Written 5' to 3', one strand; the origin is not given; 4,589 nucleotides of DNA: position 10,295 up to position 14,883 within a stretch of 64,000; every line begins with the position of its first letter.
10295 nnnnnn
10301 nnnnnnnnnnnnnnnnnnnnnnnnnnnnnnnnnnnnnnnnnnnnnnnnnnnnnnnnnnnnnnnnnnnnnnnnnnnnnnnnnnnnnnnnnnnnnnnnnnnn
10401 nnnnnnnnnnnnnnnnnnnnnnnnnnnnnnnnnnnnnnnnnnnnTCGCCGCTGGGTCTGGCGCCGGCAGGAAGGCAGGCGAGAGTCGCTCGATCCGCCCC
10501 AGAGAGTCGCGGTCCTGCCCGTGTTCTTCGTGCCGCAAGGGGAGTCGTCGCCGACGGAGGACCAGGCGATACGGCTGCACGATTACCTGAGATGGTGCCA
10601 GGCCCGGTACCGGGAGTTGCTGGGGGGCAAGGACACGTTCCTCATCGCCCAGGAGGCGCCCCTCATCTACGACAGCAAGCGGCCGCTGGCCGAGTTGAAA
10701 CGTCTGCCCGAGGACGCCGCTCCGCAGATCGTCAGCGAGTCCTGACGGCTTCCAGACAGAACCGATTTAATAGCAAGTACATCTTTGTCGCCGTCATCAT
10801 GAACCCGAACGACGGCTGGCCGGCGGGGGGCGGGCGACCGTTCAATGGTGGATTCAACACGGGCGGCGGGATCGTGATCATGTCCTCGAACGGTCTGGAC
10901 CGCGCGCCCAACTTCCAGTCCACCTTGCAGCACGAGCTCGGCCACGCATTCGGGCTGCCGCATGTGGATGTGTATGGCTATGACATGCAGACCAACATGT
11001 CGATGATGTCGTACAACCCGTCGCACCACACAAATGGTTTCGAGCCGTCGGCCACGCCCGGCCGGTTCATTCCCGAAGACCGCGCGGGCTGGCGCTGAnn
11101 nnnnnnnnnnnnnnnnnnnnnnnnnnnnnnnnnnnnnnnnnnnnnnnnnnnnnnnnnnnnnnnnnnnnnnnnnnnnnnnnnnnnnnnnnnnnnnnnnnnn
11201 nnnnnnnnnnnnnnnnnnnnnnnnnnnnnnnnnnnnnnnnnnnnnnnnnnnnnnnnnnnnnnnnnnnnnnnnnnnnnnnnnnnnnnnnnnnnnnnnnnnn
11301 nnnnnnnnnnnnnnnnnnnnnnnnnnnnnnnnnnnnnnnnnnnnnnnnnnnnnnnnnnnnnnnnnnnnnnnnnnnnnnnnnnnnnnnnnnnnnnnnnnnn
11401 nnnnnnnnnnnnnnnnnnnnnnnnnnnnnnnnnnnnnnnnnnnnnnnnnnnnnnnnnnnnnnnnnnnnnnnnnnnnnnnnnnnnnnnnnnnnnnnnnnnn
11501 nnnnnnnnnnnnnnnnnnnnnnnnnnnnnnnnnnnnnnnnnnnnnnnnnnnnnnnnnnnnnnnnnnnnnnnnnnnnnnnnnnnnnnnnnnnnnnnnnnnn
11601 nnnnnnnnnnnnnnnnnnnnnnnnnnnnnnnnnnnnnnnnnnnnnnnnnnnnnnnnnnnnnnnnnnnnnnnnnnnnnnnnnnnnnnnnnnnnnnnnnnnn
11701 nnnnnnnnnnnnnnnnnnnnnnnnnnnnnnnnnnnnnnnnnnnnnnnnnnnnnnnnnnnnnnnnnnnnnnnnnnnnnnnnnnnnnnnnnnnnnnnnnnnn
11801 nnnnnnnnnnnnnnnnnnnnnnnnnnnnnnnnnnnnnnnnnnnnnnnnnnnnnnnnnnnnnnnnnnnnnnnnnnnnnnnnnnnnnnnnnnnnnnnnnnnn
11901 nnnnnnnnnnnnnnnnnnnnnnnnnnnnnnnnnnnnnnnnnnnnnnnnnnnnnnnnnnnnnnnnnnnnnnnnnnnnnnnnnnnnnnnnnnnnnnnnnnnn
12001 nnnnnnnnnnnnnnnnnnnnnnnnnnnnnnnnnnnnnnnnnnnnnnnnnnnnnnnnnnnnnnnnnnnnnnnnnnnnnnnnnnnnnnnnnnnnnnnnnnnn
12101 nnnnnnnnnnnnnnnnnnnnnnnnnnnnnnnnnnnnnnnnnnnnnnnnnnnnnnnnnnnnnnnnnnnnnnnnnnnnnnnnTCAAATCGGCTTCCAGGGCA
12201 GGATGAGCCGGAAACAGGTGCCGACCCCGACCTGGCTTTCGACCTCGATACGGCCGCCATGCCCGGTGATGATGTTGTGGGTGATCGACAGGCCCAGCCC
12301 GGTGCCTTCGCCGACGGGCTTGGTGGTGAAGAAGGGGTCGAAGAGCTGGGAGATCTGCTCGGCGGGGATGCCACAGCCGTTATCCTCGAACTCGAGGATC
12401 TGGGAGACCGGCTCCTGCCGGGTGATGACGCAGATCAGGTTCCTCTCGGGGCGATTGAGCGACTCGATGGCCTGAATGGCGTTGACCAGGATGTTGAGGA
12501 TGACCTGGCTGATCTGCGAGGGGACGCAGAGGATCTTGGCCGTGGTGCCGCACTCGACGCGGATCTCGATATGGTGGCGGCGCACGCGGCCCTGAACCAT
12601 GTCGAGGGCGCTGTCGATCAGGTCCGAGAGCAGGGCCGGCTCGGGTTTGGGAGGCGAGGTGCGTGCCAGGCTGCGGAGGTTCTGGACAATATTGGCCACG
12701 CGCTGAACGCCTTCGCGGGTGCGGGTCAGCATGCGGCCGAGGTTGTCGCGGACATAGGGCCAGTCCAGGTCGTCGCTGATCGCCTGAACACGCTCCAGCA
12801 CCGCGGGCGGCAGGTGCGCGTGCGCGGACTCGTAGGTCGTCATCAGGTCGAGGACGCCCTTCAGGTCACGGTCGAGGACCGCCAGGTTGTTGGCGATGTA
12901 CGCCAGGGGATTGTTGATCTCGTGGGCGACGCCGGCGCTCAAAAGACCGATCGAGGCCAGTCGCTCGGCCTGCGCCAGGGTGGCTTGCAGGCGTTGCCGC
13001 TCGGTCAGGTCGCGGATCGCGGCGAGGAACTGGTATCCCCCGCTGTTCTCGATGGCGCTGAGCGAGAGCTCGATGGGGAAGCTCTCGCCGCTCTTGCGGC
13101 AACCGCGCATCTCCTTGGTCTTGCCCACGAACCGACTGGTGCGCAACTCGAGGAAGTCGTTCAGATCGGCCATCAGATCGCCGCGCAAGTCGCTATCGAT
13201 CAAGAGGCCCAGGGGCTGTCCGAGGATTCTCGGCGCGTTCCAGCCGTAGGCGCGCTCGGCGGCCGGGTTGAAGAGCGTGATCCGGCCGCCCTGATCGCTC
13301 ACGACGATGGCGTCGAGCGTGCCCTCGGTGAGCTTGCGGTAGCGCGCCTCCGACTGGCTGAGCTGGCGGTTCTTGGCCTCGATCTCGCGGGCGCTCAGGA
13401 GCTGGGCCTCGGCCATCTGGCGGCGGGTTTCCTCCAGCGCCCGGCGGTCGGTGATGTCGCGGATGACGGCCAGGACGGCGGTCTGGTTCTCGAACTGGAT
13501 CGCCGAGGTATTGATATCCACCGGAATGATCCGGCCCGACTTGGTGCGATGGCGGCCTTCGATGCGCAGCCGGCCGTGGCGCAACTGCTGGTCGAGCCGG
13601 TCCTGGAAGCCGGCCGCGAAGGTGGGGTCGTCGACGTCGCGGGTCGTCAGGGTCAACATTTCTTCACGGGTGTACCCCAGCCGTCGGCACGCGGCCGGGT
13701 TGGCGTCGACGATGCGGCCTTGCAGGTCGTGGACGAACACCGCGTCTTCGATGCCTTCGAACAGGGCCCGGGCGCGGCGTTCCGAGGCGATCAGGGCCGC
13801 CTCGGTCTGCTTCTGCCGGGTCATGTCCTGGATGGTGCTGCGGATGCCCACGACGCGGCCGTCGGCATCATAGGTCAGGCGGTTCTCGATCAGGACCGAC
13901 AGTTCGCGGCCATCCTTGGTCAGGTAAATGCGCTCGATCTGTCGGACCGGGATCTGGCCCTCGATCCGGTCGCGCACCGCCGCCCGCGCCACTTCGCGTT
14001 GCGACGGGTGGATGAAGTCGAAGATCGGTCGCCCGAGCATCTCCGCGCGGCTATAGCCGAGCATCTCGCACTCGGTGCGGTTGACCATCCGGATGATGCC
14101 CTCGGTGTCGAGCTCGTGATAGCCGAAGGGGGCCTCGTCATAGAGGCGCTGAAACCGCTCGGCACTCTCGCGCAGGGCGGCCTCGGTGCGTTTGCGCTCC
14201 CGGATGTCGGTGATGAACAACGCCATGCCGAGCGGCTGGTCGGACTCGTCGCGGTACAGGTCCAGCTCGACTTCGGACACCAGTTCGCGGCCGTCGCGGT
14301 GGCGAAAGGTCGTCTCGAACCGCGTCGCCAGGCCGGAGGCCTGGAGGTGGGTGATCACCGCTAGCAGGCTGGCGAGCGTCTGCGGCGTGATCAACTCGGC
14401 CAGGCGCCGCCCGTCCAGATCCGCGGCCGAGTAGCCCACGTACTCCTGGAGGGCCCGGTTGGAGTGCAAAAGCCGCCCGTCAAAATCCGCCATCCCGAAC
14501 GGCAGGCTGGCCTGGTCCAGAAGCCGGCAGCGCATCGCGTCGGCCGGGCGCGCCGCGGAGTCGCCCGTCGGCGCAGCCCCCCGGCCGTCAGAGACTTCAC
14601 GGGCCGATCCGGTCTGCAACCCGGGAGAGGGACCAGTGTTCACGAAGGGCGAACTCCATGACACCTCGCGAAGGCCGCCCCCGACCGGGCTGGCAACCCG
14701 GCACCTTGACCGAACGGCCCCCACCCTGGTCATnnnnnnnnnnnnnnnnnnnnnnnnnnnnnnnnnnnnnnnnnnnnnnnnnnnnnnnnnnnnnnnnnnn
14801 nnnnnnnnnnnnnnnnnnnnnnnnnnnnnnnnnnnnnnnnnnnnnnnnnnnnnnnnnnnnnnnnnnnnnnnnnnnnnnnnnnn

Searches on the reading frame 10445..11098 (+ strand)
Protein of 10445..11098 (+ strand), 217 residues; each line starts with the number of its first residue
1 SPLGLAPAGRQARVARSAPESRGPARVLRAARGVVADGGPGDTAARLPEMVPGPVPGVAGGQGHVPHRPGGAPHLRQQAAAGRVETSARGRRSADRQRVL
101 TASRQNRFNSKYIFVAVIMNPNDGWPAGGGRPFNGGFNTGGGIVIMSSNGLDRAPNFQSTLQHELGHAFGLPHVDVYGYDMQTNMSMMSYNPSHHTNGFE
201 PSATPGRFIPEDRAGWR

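Call 36: search_protein_families(library=pfam, max_evalue=0.001, proteins=[window:10445-11098:+])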
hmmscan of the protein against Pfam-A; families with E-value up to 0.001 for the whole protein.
window:10445-11098:+ (217 aa): 2 families
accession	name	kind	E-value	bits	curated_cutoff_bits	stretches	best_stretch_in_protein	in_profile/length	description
PF13688.12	Reprolysin_5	-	0.00045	20.9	27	1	92-175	69-158/196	Metallo-peptidase family M12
PF10462.15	Peptidase_M66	-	0.00061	19.3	20.6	1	138-174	172-209/306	Peptidase M66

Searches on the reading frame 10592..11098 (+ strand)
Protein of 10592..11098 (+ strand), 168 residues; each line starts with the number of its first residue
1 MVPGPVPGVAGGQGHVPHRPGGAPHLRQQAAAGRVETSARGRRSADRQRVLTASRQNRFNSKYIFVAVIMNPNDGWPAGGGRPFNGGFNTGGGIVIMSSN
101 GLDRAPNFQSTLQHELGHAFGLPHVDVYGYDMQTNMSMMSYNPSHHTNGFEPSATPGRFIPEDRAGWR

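Call 14: search_protein_families(library=ncbifam, max_evalue=0.01, proteins=[window:10592-11098:+])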
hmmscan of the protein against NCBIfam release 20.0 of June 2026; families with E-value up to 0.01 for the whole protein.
window:10592-11098:+ (168 aa): 2 families
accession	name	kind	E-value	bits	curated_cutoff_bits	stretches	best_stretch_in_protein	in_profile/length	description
TIGR03952.1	metzin_BF0631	equivalog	0.009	15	208.1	0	105-125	229-249/351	zinc-dependent metalloproteinase lipoprotein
NF041905.1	MXAN_2677_2678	equivalog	0.0099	14.9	250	0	108-136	184-212/283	myxosortase-dependent metalloprotease, MXAN_2677/MXAN_2678 family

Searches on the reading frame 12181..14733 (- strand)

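Call 60: search_protein_families(library=pfam, max_evalue=0.01, proteins=[window:12181-14733:-])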
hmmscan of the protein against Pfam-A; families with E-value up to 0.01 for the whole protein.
window:12181-14733:- (850 aa): 12 families
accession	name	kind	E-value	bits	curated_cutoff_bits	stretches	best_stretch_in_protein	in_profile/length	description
PF13426.13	PAS_9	-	8.1e-56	187.1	27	4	204-305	3-102/103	PAS domain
PF00989.32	PAS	-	3e-54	182.3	22.6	4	192-304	1-113/113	PAS fold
PF08448.16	PAS_4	-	4.6e-40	136.7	23.1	4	325-432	1-110/110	PAS fold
PF13188.13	PAS_8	-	6.5e-32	108.8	21.8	3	320-372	2-55/65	PAS domain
PF08447.18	PAS_3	-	5.9e-25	87.8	25.6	3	217-300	4-88/89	PAS fold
PF02518.31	HATPase_c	-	1.9e-23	83.5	26.4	1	738-847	3-109/111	Histidine kinase-, DNA gyrase B-, and HSP90-like ATPase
PF24820.1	Diguanyl_cycl_sensor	-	2.7e-06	27.7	28.1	0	209-247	13-51/109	Diguanylate cyclase-like sensor domain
PF13596.12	PAS_10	-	2.9e-06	28.3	22.1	0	197-305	4-106/106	PAS domain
PF14501.12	HATPase_c_5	-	3.5e-06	27.3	22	1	740-833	5-90/102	GHKL domain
PF00512.31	HisKA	-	5.4e-06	26.8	26.9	1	597-623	4-30/66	His Kinase A (phospho-acceptor) domain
PF14598.12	PAS_11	-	0.0041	17.5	25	0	209-257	9-57/109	PAS domain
PF08670.17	MEKHLA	-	0.0055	17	23.7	0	316-402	25-113/143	MEKHLA domain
